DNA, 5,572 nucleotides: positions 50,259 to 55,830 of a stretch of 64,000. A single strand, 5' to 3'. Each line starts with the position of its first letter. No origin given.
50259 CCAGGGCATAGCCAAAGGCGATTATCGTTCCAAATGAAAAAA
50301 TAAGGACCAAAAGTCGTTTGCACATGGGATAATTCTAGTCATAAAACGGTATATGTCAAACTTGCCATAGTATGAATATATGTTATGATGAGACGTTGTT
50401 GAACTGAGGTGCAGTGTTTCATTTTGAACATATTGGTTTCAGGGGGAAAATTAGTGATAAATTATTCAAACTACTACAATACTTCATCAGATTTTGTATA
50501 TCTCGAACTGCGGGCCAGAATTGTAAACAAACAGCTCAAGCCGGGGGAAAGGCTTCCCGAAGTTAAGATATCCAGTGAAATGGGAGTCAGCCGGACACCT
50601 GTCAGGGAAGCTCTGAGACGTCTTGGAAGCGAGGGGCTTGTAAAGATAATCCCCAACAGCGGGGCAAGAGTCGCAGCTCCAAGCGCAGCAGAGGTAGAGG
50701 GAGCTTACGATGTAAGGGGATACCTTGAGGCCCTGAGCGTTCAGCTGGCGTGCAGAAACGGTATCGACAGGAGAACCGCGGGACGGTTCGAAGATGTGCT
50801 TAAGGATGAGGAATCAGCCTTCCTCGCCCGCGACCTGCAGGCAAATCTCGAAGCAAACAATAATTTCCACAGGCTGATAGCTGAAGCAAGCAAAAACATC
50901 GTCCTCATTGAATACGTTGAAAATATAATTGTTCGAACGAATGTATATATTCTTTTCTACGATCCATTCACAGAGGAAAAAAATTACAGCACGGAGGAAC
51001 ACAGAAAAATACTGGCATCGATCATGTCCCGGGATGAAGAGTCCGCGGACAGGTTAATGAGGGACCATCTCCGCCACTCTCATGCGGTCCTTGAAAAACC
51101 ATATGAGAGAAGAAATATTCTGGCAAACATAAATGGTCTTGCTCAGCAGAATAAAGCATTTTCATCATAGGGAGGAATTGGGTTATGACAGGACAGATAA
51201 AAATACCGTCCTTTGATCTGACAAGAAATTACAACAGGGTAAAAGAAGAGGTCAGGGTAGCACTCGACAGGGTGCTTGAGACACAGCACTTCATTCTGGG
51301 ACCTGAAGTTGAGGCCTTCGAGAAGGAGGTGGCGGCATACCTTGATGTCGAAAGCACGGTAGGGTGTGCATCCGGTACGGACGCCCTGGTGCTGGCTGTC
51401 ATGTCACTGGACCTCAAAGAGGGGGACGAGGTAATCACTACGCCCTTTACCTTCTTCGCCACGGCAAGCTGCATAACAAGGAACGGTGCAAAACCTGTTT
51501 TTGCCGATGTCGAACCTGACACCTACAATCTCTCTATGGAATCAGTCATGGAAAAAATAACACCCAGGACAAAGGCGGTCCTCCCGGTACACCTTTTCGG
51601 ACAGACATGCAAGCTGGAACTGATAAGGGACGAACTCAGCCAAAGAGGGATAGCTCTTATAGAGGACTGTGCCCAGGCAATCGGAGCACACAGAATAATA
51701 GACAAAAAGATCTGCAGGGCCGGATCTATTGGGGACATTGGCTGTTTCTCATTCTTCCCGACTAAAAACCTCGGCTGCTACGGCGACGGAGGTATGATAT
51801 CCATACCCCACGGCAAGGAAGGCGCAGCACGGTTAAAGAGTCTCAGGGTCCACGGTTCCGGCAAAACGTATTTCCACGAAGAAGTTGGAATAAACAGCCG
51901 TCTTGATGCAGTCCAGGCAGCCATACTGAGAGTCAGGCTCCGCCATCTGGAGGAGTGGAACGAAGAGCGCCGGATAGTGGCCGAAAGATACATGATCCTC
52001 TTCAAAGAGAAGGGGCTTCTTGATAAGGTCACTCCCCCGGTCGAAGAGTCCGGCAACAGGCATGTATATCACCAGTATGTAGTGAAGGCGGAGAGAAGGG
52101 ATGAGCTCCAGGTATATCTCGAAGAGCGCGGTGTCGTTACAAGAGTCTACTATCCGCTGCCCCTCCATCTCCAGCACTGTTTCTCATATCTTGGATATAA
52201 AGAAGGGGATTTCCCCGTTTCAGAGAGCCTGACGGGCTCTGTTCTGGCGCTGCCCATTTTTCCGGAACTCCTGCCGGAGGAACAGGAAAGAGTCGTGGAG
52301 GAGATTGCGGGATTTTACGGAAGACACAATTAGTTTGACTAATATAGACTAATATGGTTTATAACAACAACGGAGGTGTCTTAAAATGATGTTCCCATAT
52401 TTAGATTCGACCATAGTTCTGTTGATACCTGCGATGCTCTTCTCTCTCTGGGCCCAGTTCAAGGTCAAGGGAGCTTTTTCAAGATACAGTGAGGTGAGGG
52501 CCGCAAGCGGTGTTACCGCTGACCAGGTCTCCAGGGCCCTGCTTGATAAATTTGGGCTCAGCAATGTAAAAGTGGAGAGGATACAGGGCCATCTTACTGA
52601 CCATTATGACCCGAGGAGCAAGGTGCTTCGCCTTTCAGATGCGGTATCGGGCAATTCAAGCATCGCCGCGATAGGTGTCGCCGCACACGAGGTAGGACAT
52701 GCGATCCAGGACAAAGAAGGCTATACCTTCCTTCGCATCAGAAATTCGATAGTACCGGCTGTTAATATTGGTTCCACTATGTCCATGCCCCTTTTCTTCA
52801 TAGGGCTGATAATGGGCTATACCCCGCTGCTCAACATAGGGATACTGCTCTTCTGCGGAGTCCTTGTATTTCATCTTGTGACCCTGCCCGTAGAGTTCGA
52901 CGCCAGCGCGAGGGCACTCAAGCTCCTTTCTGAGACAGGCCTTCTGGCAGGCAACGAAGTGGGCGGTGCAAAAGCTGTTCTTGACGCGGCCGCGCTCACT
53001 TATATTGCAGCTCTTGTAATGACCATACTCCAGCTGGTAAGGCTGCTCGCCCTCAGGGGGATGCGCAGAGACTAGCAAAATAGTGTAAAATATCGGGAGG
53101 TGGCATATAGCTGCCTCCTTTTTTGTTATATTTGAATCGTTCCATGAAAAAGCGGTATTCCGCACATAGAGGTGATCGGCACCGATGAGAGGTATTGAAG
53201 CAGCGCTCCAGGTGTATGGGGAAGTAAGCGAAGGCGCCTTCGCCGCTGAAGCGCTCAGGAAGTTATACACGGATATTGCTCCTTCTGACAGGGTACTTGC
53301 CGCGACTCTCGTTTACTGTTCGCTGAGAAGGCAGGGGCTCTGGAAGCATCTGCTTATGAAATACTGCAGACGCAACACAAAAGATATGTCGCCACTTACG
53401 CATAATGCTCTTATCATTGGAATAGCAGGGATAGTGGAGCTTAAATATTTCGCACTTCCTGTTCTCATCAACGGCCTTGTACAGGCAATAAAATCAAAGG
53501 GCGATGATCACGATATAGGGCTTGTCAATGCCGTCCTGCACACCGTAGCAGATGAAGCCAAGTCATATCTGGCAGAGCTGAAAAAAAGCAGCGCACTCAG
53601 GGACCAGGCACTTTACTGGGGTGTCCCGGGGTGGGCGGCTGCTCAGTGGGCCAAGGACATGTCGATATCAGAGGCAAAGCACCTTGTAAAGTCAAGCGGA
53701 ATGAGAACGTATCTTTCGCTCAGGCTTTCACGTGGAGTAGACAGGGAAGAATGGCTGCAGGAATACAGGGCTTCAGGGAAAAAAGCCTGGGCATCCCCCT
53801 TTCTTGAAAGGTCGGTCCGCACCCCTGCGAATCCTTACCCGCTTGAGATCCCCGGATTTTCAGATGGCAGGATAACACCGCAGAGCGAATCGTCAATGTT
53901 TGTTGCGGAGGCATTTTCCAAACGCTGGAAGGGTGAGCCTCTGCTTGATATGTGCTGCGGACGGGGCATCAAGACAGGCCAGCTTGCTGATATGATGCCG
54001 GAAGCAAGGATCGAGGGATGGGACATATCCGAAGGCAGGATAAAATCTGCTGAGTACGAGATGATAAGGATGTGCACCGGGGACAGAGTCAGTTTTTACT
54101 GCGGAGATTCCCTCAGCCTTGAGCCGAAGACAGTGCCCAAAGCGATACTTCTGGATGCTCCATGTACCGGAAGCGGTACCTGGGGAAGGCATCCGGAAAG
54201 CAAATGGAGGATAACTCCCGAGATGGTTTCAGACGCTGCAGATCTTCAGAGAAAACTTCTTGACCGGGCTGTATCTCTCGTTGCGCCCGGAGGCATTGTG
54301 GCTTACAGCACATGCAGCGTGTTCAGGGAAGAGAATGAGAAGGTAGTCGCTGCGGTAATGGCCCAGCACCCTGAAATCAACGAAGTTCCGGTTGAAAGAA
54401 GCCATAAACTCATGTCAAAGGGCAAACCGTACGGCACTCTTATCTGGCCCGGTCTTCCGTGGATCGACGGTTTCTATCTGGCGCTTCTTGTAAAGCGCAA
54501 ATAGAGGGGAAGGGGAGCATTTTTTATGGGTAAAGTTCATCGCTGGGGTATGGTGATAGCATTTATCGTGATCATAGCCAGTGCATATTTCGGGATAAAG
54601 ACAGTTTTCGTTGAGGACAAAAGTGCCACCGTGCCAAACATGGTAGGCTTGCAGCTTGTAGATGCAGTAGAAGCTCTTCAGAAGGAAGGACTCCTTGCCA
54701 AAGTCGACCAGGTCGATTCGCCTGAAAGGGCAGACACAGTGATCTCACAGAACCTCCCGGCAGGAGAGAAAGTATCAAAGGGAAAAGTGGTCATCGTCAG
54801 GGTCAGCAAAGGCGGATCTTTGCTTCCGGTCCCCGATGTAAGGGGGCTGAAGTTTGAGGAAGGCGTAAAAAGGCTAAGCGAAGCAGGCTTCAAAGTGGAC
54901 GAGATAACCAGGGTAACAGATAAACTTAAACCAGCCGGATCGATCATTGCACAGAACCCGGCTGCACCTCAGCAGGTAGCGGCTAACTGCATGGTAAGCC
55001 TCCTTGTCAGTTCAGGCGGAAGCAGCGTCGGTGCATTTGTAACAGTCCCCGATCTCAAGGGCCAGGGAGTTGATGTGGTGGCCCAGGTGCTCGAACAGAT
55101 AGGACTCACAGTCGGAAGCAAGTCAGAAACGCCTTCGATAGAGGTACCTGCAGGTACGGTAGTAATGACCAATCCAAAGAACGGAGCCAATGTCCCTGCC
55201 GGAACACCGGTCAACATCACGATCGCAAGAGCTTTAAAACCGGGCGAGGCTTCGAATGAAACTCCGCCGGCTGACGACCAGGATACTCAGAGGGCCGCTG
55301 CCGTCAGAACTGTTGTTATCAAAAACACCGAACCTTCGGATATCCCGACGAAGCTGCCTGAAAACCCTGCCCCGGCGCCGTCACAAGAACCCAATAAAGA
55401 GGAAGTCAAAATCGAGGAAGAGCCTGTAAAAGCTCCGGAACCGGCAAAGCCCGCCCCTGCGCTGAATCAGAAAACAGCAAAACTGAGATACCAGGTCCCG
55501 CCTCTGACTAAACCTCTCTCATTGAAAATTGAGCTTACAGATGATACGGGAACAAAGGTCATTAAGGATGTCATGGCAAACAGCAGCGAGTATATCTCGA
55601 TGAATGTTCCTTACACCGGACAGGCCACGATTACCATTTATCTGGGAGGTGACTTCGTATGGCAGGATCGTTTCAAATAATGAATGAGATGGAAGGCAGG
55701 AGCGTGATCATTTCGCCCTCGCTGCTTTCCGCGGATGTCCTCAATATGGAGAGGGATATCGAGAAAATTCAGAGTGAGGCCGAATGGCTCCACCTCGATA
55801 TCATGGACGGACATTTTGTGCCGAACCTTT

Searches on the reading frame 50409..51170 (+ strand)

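Call 59: search_protein_families(library=pfam, proteins=[window:50409-51170:+], max_evalue=0.001)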
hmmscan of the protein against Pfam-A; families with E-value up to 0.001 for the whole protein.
window:50409-51170:+ (253 aa): 3 families
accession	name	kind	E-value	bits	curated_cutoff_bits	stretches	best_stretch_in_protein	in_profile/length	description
PF07729.17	FCD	-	4.2e-20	72.9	24.3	1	100-222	3-124/125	FCD domain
PF00392.27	GntR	-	1.5e-19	69.9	27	1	28-88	3-64/64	Bacterial regulatory proteins, gntR family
PF01978.25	TrmB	-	0.00068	19.9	25.6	0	53-84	27-58/68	Sugar-specific transcriptional regulator TrmB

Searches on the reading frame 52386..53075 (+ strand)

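Call 59: search_protein_families(library=pfam, proteins=[window:52386-53075:+], max_evalue=0.001)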
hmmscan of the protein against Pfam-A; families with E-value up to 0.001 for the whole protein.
window:52386-53075:+ (229 aa): 1 family
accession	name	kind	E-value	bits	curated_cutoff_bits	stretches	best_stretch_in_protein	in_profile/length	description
PF04298.18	Zn_peptidase_2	-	3.4e-90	301.8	27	1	9-223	1-216/218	Putative neutral zinc metallopeptidase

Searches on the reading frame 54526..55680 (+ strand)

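Call 59: search_protein_families(library=pfam, proteins=[window:54526-55680:+], max_evalue=0.001)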
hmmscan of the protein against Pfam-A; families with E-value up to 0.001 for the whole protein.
window:54526-55680:+ (384 aa): 2 families
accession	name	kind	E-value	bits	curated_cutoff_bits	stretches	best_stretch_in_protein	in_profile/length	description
PF03793.24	PASTA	-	1.3e-37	128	23.2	3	172-234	1-63/64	PASTA domain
PF13399.11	LytR_C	-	0.00094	20.5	22.2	0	115-155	21-62/86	LytR cell envelope-related transcriptional attenuator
